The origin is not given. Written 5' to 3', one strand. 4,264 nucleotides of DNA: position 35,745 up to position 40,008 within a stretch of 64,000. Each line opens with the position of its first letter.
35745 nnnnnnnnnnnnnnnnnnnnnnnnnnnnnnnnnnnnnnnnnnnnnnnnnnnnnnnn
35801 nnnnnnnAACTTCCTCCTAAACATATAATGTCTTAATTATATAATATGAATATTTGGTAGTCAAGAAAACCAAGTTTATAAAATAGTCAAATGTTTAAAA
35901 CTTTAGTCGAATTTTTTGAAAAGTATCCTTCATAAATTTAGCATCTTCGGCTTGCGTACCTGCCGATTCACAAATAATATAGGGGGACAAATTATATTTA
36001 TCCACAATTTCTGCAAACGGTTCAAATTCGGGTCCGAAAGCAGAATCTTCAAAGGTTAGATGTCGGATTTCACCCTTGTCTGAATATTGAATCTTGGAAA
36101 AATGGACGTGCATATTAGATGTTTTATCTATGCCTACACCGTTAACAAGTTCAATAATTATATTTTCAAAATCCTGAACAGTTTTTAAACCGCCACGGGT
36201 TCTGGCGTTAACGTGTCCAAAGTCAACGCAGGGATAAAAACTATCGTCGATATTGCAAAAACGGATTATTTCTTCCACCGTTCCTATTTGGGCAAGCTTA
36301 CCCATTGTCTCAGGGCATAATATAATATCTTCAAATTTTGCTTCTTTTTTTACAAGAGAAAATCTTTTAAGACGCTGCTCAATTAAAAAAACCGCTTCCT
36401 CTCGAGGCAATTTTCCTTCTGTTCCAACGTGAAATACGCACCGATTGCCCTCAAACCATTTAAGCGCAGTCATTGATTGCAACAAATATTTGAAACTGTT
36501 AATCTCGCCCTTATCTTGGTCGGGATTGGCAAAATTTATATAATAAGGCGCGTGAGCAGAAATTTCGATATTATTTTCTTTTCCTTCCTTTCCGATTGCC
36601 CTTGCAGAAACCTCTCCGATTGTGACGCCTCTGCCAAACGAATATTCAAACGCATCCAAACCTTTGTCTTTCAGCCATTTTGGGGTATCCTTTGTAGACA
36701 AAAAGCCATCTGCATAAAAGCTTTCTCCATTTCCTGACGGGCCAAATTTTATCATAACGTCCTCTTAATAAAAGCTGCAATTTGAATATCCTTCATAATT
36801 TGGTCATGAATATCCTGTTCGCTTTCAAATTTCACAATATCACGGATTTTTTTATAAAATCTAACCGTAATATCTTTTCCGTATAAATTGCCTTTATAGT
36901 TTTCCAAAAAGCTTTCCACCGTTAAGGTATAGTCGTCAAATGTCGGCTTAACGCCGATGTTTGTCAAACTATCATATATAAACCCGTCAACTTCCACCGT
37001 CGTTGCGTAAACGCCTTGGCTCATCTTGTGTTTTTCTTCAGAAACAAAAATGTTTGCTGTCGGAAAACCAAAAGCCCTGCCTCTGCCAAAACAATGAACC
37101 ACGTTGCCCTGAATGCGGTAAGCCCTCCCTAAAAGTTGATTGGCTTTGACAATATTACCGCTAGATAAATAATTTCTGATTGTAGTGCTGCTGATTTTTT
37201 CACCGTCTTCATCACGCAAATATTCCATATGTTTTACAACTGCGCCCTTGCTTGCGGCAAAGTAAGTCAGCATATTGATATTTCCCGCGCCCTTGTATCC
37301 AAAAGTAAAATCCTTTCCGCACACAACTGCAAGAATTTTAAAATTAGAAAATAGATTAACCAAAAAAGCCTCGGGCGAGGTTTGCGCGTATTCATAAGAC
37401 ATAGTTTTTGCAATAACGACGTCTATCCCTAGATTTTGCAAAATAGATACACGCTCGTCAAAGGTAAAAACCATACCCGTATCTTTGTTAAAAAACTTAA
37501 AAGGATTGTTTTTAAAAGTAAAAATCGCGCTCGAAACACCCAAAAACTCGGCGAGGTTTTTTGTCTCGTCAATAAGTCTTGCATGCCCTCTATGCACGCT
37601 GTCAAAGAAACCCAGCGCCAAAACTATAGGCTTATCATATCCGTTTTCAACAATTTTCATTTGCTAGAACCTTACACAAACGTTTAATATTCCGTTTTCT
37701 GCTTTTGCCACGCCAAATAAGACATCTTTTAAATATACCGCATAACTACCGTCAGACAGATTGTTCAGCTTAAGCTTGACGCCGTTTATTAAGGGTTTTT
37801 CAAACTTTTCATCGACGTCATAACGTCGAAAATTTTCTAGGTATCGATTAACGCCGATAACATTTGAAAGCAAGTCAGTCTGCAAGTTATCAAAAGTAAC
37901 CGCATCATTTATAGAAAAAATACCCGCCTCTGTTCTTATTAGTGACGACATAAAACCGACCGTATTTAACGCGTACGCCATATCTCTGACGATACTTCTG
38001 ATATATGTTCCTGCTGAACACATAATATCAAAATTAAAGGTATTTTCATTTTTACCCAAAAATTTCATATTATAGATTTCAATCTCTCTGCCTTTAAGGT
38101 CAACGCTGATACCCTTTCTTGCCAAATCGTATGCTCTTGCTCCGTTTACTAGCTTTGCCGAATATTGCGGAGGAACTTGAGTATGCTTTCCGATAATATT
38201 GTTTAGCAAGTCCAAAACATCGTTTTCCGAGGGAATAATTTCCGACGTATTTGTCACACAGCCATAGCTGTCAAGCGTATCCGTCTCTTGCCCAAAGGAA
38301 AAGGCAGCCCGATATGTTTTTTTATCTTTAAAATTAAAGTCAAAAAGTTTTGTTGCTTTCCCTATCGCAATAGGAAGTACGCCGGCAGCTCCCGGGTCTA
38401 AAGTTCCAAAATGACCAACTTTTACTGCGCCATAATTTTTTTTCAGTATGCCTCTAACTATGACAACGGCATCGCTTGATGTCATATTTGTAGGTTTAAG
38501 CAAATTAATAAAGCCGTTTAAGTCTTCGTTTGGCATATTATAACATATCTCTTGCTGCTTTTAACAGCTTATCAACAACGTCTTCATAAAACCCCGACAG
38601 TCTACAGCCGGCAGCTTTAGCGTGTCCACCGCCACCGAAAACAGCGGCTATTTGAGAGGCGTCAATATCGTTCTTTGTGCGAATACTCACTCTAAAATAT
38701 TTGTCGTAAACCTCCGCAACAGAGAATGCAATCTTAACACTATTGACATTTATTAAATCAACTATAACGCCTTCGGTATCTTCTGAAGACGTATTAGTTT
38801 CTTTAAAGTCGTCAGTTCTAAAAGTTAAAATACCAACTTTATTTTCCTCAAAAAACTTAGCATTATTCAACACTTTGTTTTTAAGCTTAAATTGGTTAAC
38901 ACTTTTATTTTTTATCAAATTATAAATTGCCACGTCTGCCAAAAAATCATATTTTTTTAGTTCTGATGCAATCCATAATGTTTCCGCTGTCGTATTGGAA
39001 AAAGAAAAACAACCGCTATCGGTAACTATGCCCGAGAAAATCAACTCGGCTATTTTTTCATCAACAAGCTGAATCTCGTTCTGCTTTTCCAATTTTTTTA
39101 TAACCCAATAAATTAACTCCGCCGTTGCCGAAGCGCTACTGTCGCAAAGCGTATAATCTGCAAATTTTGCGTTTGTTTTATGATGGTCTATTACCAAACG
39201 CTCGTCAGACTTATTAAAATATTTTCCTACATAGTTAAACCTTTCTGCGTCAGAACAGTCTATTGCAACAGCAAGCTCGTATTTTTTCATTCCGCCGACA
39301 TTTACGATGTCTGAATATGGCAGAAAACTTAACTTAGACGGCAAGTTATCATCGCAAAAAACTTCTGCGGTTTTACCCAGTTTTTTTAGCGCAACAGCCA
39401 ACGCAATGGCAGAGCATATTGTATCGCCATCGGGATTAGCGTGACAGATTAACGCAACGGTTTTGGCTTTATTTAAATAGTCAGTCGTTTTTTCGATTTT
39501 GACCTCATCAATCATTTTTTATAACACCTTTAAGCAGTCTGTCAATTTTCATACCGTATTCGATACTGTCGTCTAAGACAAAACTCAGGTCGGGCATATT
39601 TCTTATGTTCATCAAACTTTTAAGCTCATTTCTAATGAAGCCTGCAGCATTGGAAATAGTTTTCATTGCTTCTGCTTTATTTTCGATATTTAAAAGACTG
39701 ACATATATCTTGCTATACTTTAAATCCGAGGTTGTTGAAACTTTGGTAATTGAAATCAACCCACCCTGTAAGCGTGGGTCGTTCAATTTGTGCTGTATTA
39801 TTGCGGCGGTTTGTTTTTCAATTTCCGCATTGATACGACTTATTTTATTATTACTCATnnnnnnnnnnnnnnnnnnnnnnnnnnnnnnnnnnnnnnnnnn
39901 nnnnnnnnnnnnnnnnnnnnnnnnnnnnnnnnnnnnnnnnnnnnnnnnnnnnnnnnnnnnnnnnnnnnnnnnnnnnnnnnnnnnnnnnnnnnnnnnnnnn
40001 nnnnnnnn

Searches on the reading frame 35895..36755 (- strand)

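Call 44: search_protein_families(library=pfam, proteins=[window:35895-36755:-])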
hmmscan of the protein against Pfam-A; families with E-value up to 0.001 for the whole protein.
window:35895-36755:- (286 aa): 1 family
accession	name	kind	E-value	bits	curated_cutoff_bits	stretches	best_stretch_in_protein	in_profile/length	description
PF01261.30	AP_endonuc_2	-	1.1e-20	74.9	31.1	1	26-276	2-247/249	Xylose isomerase-like TIM barrel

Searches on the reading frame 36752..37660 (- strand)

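Call 44: search_protein_families(library=pfam, proteins=[window:36752-37660:-])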
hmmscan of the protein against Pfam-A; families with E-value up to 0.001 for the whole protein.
window:36752-37660:- (302 aa): 3 families
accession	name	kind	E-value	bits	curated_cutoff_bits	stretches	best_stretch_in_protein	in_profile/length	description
PF01687.23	Flavokinase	-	5.1e-35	120.8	19.6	1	177-295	1-120/124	Riboflavin kinase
PF06574.18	FAD_syn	-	1.5e-34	119.5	27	1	9-159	5-157/158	FAD synthetase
PF01467.32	CTP_transf_like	-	1.7e-07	32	21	1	15-163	2-132/133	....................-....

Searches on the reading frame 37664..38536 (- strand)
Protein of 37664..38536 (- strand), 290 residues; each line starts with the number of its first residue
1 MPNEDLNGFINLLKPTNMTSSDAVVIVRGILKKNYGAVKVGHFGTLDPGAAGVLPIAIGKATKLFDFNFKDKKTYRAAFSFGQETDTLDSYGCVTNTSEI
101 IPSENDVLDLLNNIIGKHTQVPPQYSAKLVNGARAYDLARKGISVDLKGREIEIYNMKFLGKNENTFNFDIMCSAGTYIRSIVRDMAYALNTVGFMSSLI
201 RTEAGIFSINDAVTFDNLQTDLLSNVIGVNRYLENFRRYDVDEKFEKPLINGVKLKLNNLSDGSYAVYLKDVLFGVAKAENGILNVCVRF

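Call 45: search_protein_families(library=pfam, proteins=[window:37664-38536:-])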
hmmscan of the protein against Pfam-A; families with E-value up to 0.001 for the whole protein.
window:37664-38536:- (290 aa): 2 families
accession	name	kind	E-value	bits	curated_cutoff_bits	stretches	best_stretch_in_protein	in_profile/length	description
PF01509.24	TruB_N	-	2.1e-46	158.4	27.3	1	32-179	1-149/149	TruB family pseudouridylate synthase (N terminal domain)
PF16198.10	TruB_C_2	-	1.2e-06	29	29.3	1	180-220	1-41/66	tRNA pseudouridylate synthase B C-terminal domain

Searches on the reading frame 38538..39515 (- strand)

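Call 45: search_protein_families(library=pfam, proteins=[window:38538-39515:-])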
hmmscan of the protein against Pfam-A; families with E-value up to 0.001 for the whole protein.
window:38538-39515:- (325 aa): 2 families
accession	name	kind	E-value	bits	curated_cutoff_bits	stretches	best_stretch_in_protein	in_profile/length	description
PF01368.27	DHH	-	6.2e-19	68.9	28.1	1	20-163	2-125/125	DHH family, N-terminal domain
PF02272.25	DHHA1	-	3.2e-10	40.8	25.9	1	239-323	10-98/102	DHHA1 domain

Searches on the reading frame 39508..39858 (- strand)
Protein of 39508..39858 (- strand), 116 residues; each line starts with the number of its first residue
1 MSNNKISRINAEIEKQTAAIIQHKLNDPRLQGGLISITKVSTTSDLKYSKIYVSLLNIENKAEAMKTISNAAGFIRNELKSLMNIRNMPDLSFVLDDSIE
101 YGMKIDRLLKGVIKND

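Call 45: search_protein_families(library=pfam, proteins=[window:39508-39858:-])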
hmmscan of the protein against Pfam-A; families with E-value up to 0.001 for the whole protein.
window:39508-39858:- (116 aa): 1 family
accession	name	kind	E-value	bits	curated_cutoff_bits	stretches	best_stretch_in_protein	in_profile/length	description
PF02033.23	RBFA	-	5.5e-31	107.4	34.7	1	7-109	3-105/105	Ribosome-binding factor A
